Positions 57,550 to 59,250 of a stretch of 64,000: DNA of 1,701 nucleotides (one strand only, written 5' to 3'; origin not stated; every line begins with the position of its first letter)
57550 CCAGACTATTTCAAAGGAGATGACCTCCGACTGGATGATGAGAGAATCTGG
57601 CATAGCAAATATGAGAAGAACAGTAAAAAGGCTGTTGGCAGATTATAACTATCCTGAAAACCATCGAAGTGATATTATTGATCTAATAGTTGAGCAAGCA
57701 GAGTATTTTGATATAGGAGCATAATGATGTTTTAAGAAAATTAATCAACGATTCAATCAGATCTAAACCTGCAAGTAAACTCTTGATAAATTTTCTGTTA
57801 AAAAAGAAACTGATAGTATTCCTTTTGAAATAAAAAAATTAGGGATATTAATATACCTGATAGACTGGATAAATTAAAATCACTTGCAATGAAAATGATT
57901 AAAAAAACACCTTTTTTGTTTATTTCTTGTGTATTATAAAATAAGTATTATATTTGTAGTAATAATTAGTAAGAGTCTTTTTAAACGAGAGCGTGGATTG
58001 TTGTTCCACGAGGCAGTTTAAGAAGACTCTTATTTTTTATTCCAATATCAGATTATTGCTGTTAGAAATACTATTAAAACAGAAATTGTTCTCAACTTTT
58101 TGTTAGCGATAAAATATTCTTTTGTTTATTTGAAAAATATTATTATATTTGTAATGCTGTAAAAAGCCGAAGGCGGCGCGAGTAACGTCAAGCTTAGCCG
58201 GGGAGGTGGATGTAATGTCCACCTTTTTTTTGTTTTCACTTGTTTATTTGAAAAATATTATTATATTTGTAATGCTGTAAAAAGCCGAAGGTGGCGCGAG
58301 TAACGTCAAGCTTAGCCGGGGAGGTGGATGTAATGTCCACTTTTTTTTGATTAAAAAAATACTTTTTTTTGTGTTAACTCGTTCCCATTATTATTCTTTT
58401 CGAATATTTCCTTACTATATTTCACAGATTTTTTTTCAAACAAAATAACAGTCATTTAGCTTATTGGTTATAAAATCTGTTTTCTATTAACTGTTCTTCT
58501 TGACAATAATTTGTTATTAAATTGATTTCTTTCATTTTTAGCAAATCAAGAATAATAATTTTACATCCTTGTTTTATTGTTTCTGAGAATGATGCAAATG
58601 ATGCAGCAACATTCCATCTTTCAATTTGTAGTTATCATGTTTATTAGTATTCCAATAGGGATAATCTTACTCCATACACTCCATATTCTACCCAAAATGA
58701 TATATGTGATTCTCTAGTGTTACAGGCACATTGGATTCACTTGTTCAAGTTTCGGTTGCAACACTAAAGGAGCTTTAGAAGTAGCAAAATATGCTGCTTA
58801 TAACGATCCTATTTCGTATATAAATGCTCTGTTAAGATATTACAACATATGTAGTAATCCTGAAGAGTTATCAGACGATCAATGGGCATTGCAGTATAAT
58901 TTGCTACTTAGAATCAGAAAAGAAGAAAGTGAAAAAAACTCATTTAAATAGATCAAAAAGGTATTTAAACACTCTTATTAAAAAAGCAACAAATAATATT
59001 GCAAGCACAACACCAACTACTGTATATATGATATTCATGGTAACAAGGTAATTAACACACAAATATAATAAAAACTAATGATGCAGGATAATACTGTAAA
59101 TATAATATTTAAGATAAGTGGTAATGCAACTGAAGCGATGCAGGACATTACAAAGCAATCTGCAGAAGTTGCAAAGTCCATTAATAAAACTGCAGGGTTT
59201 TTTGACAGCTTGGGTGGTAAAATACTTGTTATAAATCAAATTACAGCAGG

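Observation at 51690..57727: Firmicutes-style gene cassette grafted onto the 3' end of rlmD in a Bacteroidota backbone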

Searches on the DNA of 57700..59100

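Call 60: search_rna_families(source=window, start=57700, end=59100, threshold=evalue, max_evalue=1)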
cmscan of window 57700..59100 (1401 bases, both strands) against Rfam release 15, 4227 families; matches with E-value up to 1: 2.
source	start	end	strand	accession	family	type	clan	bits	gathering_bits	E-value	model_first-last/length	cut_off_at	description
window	58107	58140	+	RF02433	SpF36_sRNA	Gene; sRNA;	-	25.3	48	0.64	1-51/51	no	Streptococcus sRNA SpF36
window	58194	58353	+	RF00688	MIR394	Gene; miRNA;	-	19.1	60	0.99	1-109/109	no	MIR394 microRNA precursor family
